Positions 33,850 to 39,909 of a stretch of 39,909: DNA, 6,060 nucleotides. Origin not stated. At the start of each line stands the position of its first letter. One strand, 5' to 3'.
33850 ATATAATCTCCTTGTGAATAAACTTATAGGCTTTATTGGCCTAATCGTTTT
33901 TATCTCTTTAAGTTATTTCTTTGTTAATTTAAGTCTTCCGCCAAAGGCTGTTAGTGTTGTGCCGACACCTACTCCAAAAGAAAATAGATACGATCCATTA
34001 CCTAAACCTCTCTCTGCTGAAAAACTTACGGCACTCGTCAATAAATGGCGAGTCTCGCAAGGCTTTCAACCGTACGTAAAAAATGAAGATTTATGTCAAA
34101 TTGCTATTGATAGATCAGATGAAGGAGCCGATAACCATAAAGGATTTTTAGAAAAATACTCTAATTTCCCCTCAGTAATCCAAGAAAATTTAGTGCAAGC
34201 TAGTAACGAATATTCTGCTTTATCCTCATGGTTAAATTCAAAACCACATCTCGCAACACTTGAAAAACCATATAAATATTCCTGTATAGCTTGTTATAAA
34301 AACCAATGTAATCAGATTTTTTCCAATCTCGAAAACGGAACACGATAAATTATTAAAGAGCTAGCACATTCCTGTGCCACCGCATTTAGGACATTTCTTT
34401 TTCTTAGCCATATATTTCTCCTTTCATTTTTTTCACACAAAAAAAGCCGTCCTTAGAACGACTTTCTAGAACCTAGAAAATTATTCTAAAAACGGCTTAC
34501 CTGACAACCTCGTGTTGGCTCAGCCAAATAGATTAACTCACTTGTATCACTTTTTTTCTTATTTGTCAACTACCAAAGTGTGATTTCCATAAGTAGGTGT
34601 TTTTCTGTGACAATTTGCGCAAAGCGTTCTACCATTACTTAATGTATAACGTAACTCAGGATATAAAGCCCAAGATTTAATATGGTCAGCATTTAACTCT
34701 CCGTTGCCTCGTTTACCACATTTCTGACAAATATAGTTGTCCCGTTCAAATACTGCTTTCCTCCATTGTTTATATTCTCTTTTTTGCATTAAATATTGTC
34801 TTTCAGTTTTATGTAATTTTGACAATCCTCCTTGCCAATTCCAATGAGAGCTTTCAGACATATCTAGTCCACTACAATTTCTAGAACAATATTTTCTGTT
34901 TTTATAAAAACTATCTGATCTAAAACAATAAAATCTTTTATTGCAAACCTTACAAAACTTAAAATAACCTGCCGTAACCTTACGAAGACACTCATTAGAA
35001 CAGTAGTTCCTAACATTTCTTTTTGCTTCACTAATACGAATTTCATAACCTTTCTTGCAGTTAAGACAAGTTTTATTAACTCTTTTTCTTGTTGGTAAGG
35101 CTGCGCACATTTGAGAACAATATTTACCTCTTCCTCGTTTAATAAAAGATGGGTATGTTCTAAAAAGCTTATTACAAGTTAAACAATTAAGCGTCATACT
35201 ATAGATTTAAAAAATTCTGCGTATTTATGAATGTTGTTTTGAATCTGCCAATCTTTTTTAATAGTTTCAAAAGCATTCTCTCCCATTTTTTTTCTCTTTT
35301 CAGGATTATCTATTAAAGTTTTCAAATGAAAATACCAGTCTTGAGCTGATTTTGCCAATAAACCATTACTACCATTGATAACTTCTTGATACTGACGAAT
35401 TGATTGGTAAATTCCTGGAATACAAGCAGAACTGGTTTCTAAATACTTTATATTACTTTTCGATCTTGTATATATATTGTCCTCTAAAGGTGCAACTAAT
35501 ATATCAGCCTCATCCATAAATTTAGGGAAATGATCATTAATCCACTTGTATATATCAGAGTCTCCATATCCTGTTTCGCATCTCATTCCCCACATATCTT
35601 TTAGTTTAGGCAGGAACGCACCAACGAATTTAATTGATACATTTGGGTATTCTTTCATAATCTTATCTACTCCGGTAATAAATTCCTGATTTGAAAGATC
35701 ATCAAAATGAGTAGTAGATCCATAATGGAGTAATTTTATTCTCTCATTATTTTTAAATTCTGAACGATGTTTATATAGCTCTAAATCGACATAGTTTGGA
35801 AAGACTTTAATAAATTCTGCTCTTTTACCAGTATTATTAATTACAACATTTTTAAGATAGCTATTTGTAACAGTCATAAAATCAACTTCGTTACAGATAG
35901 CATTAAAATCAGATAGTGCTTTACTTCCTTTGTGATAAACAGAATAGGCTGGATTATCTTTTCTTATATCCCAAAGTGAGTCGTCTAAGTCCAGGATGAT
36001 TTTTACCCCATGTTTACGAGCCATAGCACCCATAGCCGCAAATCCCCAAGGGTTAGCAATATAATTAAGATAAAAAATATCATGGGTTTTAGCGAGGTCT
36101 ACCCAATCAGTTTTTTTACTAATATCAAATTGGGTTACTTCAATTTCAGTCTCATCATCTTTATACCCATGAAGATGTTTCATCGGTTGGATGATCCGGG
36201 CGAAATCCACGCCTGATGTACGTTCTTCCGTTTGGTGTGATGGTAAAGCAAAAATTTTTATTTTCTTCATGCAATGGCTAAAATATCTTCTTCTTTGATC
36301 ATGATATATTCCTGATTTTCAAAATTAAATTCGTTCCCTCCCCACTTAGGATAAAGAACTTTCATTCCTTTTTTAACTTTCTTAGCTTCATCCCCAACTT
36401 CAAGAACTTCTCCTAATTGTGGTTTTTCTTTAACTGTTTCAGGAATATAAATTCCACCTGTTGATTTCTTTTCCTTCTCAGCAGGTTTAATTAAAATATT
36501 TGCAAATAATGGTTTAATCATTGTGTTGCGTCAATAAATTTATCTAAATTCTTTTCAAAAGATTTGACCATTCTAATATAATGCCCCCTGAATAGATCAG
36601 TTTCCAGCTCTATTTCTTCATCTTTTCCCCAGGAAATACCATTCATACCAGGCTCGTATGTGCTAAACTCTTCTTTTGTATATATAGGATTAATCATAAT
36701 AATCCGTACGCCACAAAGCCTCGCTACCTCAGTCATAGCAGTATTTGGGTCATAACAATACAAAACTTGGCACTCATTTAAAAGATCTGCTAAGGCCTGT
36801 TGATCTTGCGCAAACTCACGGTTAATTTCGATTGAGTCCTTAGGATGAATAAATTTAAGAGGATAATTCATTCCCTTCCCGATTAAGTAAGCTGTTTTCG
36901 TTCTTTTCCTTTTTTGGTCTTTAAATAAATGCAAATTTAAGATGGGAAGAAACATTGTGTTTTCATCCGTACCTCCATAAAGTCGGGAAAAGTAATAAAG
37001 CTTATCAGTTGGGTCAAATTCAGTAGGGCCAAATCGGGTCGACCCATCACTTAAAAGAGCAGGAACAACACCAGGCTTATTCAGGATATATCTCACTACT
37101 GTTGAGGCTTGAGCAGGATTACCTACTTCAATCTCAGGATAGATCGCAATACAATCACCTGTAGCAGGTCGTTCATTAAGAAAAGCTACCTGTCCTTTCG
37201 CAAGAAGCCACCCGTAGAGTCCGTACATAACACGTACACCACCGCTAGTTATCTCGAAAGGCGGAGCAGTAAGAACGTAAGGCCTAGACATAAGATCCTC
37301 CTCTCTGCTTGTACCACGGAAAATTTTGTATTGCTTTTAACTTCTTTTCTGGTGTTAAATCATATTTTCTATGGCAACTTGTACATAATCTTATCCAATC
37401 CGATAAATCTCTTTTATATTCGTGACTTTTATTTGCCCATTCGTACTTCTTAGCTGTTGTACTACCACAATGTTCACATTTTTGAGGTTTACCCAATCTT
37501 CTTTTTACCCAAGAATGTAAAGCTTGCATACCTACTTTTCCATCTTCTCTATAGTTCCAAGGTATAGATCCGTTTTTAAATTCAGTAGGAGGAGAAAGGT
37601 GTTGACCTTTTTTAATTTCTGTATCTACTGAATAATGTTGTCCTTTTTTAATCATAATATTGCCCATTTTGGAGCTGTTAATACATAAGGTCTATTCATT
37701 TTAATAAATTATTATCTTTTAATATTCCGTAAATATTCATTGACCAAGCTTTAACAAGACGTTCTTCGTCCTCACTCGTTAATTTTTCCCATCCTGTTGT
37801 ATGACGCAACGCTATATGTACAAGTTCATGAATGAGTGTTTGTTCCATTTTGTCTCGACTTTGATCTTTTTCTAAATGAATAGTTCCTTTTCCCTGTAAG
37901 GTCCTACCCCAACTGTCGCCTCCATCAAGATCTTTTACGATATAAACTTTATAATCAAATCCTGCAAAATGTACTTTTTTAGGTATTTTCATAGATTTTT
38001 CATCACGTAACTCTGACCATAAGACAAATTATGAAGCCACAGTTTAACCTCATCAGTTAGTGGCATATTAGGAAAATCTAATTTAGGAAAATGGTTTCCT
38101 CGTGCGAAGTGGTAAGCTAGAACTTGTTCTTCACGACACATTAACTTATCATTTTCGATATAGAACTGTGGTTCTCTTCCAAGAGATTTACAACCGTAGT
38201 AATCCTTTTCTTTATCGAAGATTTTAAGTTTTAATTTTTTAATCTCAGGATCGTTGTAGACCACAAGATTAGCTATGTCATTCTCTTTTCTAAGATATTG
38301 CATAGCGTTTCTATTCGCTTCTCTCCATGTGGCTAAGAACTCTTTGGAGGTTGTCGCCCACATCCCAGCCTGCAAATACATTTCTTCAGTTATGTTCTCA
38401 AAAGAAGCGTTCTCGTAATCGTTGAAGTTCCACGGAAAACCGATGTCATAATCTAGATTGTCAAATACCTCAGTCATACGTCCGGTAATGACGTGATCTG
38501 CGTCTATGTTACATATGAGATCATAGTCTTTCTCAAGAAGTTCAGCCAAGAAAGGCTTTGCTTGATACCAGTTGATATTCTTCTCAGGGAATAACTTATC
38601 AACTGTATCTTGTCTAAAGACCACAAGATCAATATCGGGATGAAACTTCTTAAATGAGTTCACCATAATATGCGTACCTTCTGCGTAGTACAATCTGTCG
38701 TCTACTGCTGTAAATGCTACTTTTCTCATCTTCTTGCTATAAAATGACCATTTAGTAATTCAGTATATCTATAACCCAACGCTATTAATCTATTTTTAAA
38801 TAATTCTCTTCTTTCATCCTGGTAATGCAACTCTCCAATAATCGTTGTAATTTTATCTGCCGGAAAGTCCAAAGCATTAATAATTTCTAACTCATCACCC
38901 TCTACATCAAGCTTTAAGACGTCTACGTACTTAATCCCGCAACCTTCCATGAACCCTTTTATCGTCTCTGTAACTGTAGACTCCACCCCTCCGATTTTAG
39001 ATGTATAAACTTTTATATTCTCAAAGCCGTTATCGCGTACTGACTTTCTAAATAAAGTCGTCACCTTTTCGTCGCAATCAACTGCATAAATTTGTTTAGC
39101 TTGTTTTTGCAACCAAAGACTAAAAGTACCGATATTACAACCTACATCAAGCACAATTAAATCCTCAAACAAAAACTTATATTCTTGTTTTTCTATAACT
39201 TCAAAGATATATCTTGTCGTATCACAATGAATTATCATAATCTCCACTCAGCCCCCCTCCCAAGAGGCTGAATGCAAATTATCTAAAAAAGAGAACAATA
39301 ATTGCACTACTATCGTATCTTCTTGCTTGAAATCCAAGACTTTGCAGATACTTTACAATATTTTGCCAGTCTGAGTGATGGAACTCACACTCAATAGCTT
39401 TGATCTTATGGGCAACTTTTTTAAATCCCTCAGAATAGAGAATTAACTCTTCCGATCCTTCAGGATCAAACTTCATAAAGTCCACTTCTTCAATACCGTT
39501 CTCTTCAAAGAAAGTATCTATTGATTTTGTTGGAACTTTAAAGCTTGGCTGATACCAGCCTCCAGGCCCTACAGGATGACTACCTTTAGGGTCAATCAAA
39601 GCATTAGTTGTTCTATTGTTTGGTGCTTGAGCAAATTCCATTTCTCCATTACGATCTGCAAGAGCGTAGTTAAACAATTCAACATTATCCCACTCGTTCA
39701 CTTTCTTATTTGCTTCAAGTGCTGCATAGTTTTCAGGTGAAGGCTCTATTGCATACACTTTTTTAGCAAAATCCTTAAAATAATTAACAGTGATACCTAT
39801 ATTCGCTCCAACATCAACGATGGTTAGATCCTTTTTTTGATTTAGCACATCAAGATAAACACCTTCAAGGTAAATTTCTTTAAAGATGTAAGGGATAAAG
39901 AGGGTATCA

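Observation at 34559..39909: Glycan-modification island inserted between head and tail modules (glycosyltransferases, two FkbM methyltransferases, GroES, HExxH protein, two HNH genes)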

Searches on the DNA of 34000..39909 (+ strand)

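Call 6: search_dna_similar(query=window:34000-39909:+, collection=phages, mode=distant, max_rows=20)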
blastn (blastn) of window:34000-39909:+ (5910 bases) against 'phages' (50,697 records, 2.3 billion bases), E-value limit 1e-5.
No match.
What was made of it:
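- Tried and rejected: Nucleotide search of the region against GenBank phages found no match (call 6).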
